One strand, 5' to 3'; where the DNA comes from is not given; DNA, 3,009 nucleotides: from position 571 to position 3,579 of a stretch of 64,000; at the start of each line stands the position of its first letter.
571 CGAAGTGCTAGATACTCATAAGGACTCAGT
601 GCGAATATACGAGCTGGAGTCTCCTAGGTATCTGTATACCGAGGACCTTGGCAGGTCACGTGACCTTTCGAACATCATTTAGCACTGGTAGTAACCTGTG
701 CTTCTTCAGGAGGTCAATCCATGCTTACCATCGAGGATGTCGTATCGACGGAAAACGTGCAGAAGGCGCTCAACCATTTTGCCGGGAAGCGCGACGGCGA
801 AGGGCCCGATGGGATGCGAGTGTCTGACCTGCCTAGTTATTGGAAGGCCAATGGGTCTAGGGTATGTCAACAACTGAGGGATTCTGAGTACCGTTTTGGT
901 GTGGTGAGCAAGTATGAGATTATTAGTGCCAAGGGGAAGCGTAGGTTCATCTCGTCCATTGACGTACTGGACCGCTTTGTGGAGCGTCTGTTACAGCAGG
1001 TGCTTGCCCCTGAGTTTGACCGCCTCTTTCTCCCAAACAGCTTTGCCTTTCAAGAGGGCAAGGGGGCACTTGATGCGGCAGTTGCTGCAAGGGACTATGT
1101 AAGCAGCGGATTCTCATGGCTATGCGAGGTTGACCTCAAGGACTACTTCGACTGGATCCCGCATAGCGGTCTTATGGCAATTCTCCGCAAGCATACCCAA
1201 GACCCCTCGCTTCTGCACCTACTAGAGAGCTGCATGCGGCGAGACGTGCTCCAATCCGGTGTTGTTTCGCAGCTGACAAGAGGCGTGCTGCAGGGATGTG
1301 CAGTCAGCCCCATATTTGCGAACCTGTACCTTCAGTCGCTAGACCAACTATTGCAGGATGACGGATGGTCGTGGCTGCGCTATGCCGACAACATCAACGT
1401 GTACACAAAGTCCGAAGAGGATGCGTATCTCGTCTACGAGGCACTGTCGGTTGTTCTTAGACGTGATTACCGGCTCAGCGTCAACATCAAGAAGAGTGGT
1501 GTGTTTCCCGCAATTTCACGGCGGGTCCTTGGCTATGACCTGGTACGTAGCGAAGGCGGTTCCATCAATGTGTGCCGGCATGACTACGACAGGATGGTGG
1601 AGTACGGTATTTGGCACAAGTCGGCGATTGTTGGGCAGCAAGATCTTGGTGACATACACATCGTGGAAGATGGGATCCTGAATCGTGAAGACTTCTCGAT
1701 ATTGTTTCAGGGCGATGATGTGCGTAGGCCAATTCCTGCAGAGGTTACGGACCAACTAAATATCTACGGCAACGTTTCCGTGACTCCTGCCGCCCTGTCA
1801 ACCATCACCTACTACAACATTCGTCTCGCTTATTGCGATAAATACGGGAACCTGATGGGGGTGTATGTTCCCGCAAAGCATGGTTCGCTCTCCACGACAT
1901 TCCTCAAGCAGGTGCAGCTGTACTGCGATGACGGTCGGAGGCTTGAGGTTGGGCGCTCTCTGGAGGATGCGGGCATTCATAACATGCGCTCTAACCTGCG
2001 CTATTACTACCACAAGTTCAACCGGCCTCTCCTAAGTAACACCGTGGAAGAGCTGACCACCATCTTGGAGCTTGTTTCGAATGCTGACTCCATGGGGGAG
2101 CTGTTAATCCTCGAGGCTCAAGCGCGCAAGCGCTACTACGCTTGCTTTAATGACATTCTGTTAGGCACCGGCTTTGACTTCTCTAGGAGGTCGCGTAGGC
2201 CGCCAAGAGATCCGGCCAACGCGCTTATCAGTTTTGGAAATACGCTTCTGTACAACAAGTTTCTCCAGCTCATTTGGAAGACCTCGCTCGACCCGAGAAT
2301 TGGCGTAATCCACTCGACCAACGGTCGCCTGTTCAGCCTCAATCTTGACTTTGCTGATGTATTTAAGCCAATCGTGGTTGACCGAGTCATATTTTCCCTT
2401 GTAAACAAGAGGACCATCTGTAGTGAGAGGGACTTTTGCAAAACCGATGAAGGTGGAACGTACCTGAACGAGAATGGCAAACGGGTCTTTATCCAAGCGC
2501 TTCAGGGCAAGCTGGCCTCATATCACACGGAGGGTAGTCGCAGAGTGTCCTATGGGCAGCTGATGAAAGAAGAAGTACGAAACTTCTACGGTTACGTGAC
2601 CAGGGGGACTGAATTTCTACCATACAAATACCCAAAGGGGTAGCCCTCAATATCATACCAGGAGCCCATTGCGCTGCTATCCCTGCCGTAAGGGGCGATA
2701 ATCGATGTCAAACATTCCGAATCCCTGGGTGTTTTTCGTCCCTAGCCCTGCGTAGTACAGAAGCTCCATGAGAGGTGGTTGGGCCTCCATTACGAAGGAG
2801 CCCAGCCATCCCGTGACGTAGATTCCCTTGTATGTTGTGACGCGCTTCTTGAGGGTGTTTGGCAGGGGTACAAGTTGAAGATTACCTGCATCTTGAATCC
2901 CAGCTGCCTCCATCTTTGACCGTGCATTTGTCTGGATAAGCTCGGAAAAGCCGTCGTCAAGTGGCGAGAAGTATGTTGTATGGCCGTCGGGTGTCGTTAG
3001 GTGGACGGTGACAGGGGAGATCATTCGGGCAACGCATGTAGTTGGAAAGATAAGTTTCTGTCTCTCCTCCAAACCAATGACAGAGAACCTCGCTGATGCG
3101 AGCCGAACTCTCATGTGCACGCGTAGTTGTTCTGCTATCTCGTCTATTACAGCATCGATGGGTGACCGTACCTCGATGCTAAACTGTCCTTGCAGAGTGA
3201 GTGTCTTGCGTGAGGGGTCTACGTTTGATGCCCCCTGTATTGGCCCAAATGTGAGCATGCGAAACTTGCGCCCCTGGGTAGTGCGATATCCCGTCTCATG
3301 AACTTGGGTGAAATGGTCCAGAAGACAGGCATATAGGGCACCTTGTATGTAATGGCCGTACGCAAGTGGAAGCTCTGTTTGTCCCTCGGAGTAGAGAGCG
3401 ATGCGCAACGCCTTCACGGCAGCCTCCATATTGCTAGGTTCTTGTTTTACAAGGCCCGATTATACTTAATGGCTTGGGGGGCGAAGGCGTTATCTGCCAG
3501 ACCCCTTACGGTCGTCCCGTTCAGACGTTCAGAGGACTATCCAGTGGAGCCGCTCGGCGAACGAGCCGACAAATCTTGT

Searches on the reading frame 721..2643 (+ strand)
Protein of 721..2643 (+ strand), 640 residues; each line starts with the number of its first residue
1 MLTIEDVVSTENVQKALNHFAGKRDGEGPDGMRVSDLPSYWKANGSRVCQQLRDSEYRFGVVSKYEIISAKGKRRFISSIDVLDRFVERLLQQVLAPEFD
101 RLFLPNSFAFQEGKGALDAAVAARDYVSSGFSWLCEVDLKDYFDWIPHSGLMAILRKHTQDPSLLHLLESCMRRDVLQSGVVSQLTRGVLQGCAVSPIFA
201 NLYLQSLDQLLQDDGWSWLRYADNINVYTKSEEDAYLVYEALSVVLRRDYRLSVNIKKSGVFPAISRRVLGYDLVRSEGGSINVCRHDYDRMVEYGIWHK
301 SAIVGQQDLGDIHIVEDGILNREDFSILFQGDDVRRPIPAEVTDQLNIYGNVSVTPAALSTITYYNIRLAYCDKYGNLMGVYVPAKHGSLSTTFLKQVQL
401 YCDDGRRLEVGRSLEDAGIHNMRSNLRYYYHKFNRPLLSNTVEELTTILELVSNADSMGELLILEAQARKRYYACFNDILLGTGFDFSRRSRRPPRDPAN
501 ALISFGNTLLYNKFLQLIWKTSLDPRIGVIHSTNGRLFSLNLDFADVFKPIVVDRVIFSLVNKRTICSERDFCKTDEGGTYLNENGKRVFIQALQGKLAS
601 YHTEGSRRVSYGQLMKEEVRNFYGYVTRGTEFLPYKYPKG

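Call 71: search_protein_families(library=pfam, proteins=[window:721-2643:+], max_evalue=0.00001)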
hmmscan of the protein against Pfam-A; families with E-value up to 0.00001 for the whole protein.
window:721-2643:+ (640 aa): 2 families
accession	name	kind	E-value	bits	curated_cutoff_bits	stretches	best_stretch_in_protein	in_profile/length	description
PF01867.21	Cas_Cas1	-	1.7e-73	247.7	22.3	1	313-595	2-282/283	CRISPR associated protein Cas1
PF00078.32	RVT_1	-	5.9e-27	95.2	29.6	1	71-273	6-204/205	Reverse transcriptase (RNA-dependent DNA polymerase)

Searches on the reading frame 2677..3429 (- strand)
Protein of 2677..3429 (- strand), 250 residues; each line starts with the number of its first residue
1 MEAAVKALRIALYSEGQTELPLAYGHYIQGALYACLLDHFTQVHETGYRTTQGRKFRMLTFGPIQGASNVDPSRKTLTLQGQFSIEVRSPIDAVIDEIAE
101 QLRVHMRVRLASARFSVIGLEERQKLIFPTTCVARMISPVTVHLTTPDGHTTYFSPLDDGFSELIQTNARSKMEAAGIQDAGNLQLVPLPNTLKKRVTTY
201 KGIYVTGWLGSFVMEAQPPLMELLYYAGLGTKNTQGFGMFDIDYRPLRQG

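Call 71: search_protein_families(library=pfam, proteins=[window:2677-3429:-], max_evalue=0.00001)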
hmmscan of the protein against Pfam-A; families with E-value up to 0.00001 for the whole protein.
window:2677-3429:- (250 aa): 1 family
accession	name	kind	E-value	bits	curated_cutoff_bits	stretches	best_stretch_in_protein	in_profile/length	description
PF01881.21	Cas_Cas6_C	-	7e-27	95.2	23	1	129-242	8-125/125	CRISPR associated protein Cas6, C-terminal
